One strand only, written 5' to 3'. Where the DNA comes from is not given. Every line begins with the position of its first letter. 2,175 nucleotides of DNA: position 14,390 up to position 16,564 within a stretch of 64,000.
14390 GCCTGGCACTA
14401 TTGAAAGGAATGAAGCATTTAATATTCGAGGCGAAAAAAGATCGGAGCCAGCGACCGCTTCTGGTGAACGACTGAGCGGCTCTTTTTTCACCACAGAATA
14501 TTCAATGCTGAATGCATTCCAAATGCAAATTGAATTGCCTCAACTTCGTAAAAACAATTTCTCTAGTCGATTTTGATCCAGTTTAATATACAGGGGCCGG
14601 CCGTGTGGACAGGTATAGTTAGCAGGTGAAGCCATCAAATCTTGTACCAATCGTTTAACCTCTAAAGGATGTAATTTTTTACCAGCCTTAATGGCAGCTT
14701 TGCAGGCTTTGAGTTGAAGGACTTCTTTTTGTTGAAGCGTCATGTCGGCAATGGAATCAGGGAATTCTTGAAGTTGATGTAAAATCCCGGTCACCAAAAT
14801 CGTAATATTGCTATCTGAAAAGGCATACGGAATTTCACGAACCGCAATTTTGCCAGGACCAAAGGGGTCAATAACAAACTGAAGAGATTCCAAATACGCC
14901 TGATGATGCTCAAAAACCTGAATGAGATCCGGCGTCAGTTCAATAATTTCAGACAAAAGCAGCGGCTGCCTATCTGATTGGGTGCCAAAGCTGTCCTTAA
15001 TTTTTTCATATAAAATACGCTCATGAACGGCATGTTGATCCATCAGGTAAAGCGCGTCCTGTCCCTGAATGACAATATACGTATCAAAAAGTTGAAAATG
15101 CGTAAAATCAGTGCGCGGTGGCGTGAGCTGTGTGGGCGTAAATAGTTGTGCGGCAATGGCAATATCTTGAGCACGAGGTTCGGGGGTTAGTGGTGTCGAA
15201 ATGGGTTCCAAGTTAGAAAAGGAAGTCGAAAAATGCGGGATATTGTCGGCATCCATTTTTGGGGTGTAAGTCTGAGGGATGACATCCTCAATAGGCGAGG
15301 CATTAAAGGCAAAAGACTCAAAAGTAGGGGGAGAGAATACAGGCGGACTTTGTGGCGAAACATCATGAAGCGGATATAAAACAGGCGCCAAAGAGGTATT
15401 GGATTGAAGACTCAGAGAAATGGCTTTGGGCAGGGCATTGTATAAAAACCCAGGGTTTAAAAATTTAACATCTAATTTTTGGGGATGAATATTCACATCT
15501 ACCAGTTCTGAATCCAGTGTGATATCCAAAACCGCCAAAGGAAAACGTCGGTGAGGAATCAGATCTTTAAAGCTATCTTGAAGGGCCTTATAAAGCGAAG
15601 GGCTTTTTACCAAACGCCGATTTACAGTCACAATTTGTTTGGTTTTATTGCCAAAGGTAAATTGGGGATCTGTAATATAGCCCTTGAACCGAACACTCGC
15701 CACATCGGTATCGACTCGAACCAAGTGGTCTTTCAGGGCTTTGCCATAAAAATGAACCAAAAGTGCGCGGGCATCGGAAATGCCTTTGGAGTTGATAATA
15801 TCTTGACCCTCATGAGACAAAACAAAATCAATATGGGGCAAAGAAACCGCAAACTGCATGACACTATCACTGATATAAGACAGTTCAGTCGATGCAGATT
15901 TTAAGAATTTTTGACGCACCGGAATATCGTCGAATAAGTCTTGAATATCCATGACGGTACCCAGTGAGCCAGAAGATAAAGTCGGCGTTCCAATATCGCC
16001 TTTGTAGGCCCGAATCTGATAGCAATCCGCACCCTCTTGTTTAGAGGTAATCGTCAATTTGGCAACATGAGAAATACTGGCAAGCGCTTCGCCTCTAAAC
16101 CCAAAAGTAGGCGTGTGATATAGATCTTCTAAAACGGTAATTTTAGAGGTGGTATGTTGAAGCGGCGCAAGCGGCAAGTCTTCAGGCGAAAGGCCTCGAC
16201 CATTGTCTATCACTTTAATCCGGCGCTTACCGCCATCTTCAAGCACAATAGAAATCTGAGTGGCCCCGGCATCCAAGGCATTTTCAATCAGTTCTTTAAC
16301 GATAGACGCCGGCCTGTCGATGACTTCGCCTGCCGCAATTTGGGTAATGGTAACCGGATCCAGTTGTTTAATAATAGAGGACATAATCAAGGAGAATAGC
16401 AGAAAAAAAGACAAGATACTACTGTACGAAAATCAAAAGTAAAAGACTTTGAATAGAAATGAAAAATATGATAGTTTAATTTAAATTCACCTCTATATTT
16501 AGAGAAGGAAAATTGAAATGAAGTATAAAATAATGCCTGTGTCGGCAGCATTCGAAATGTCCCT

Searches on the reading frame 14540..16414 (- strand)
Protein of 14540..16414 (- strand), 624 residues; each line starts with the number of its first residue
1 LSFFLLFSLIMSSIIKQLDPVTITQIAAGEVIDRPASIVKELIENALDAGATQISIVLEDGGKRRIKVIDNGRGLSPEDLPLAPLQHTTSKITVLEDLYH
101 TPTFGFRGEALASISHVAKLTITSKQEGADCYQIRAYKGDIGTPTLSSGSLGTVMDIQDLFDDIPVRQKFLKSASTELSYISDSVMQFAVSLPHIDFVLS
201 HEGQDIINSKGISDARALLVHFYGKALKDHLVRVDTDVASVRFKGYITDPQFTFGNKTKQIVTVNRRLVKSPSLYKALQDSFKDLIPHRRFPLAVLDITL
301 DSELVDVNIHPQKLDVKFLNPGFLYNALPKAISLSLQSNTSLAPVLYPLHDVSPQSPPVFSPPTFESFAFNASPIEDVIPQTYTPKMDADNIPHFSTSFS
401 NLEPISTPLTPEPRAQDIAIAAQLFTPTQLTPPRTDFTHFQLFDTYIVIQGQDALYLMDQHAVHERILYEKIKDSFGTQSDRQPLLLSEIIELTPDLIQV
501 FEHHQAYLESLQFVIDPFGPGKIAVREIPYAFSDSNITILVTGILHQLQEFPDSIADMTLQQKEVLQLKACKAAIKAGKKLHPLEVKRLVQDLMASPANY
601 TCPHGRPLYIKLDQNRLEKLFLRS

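Call 40: search_protein_families(library=pfam, proteins=[window:14540-16414:-], max_evalue=0.001)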
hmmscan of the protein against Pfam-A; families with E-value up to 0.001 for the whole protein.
window:14540-16414:- (624 aa): 4 families
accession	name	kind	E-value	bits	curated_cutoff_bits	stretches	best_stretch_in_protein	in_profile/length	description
PF08676.16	MutL_C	-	1.1e-33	116.4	25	1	441-581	3-142/142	MutL C terminal dimerisation domain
PF01119.25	DNA_mis_repair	-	1e-28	99.8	26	1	221-335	3-117/119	DNA mismatch repair protein, C-terminal domain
PF13589.12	HATPase_c_3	-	3.1e-13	50.4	25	1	37-131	5-99/137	Histidine kinase-, DNA gyrase B-, and HSP90-like ATPase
PF02518.31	HATPase_c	-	1.5e-08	35.5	26.4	1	33-87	4-56/111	Histidine kinase-, DNA gyrase B-, and HSP90-like ATPase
